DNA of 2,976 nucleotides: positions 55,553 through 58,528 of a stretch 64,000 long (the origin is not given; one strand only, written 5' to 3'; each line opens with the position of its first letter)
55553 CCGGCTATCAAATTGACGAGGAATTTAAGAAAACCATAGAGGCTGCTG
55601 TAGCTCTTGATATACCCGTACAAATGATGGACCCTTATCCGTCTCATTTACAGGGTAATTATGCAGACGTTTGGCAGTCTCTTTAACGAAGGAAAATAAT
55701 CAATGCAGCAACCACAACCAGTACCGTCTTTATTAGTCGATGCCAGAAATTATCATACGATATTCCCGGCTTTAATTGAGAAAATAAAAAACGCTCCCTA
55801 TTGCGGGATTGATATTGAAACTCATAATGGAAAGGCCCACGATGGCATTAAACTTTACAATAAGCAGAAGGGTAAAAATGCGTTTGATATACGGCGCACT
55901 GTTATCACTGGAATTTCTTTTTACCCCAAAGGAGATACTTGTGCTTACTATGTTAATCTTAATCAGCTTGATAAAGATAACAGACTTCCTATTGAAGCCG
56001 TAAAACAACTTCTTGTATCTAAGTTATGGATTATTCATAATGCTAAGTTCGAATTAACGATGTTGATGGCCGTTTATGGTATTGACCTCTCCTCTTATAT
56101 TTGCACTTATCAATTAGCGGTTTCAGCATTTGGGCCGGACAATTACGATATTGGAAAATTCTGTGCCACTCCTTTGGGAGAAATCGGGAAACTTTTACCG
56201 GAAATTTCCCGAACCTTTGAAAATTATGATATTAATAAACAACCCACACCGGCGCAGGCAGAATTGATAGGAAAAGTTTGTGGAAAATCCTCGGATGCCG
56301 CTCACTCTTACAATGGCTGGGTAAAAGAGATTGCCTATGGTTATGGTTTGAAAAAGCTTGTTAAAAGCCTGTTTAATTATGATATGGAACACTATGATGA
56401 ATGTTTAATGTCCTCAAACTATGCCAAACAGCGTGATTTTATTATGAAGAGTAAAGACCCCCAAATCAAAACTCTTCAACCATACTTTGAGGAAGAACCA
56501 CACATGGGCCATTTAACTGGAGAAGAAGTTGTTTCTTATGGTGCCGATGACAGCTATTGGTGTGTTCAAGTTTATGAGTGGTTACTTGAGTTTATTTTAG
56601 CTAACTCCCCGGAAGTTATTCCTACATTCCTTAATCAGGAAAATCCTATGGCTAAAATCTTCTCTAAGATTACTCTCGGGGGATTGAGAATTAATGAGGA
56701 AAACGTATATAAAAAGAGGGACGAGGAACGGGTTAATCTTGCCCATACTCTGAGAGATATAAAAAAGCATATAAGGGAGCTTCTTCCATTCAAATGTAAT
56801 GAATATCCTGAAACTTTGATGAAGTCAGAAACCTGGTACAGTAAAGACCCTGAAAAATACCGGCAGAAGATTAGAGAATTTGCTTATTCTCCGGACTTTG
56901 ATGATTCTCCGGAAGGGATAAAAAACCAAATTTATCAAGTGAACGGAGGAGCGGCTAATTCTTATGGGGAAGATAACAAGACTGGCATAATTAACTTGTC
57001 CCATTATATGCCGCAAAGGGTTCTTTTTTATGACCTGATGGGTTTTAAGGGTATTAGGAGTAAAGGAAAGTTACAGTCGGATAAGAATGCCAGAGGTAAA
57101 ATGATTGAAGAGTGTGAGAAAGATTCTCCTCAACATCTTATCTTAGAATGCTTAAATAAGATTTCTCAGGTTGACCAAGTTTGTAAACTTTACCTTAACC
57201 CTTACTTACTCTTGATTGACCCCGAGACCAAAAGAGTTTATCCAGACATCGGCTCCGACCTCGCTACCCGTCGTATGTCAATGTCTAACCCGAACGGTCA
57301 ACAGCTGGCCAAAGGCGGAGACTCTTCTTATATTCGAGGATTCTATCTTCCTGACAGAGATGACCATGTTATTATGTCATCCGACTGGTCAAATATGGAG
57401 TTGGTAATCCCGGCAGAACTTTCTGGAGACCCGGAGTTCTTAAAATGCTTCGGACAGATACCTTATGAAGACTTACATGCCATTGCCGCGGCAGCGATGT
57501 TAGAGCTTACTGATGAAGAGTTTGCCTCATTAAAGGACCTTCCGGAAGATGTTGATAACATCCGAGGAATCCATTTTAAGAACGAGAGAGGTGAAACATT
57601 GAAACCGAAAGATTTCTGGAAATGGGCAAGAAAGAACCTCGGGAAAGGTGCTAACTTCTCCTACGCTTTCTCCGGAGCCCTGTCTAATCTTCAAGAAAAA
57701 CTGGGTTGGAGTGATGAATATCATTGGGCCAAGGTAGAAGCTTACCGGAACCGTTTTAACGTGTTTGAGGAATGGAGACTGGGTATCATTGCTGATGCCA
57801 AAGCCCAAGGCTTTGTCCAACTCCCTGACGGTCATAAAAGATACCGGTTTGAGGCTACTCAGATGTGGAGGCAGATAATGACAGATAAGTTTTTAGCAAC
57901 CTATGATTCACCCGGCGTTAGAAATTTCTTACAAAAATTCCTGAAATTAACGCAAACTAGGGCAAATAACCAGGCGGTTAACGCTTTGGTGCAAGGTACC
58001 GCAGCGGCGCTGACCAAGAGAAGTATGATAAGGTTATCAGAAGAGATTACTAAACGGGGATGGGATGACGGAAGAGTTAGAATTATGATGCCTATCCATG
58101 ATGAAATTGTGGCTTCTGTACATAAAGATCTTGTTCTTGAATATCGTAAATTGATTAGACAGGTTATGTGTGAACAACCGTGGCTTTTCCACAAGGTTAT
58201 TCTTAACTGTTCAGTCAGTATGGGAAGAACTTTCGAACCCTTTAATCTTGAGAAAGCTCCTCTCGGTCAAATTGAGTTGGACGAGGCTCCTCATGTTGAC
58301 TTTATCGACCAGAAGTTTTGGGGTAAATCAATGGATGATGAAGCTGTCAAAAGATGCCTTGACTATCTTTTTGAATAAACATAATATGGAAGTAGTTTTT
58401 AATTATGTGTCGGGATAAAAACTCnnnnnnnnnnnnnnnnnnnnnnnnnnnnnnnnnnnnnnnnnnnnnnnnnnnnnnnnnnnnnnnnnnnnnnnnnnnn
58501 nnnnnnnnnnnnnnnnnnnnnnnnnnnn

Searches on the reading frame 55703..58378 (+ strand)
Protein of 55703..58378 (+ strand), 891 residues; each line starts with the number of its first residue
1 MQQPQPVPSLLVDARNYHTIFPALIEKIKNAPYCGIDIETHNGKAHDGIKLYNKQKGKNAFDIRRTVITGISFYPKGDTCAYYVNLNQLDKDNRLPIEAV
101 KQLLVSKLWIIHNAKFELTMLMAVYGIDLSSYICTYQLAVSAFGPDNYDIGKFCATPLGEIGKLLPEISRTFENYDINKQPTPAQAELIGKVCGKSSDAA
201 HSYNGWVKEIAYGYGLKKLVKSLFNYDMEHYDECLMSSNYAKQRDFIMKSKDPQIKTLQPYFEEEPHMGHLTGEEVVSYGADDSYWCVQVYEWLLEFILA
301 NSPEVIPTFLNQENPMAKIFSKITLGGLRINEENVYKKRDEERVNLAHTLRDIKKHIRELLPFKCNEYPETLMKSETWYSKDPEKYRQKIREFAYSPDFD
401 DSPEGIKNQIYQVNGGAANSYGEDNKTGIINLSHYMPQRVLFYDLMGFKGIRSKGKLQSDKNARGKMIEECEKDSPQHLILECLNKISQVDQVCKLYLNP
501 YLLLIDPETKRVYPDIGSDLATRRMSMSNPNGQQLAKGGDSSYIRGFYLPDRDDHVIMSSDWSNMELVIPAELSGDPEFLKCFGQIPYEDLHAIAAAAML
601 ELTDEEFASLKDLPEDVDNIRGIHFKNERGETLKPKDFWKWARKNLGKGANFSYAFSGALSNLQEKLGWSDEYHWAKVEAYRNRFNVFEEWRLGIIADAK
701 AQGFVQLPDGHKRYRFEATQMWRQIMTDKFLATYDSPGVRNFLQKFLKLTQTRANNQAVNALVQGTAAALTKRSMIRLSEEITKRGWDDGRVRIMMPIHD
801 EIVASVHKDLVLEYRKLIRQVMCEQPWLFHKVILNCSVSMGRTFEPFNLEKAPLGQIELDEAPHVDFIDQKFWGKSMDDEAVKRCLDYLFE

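Call 37: search_dna_similar(query=window:55703-58378:+, collection=phages, mode=protein, max_rows=12)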
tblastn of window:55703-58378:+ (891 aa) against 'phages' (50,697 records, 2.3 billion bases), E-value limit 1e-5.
Records with a match: 78; places in all: 78; records where one place covers at least 80% of the query: 12.
Best place of each record, by identity: <60% 78.
By first word of the organism name: Vibrio 17; Thermus 10; Bacillus 6; Pseudomonas 6; Streptomyces 6; Acinetobacter 5; Achromobacter 3; Bacteriophage 3; Pectobacterium 3; Caulobacter 2; and 12 more.
By host as written in the record: - 10; Thermus thermophilus 5; Vibrio parahaemolyticus 5; Thermus thermophilus HB8 4; Vibrio parahaemolyticus RIMD2210633 4; Vibrio crassostreae 4; Achromobacter xylosoxidans 3; Pseudomonas sp. 3; and 30 more.
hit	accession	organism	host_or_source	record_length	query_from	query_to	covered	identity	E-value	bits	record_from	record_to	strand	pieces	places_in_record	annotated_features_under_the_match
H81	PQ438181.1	Acinetobacter phage Mystique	Acinetobacter baumannii AB5075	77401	6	889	98%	38.0%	3e-136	576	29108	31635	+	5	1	putative DNA polymerase (x4) | hypothetical protein | ribosome_binding_site (x4)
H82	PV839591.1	Acinetobacter phage fJoAci01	Acinetobacter baumannii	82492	6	889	99%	37.3%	1e-166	544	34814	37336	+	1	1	DNA polymerase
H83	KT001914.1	Caulobacter phage Seuss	Caulobacter crescentus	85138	6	891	99%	37.2%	0e+0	615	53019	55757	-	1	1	DNA polymerase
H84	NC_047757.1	Caulobacter phage Seuss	Caulobacter crescentus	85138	6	891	99%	37.2%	0e+0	615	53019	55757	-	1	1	DNA polymerase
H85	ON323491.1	Acinetobacter phage vB_AbaS_TCUP2199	Acinetobacter baumannii TV2199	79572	6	889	99%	37.2%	6e-166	542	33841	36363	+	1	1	hypothetical protein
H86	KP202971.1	Achromobacter phage JWF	Achromobacter xylosoxidans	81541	6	891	99%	37.1%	0e+0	592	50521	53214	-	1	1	polA_1: DNA polymerase I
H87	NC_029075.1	Achromobacter phage JWF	Achromobacter xylosoxidans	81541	6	891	99%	37.1%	0e+0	592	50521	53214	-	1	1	polA_1: DNA polymerase I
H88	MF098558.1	Pseudoalteromonas phage KB12-38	Pseudoalteromonas sp. KB12-38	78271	7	889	99%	36.4%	0e+0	592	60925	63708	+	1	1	hypothetical protein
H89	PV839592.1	Acinetobacter phage fJoAci04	Acinetobacter baumannii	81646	6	889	99%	36.1%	3e-158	520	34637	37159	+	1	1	DNA polymerase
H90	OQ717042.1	Acinetobacter phage EAb13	Acinetobacter baumannii MRSN 423159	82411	6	889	99%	36.1%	5e-158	519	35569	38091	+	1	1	hypothetical protein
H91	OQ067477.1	Xylophilus phage Lumi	Xylophilus sp.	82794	9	891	99%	35.7%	1e-170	555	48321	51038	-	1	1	putative DNA polymerase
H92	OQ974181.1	Achromobacter phage 2-1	Achromobacter xylosoxidans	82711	61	891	93%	37.1%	2e-163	535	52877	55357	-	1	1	DNA polymerase (x2)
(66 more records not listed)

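Call 82: search_protein_families(library=pfam, max_evalue=0.001, proteins=[window:55703-58378:+])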
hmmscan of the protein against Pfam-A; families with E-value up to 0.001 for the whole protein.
window:55703-58378:+ (891 aa): 2 families
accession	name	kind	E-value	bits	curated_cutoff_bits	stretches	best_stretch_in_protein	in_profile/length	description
PF00476.26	DNA_pol_A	-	4.6e-41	141.5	34.3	2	645-844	208-379/381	DNA polymerase family A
PF01612.26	DNA_pol_A_exo1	-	1.2e-07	32.2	23.6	1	23-155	12-125/173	3'-5' exonuclease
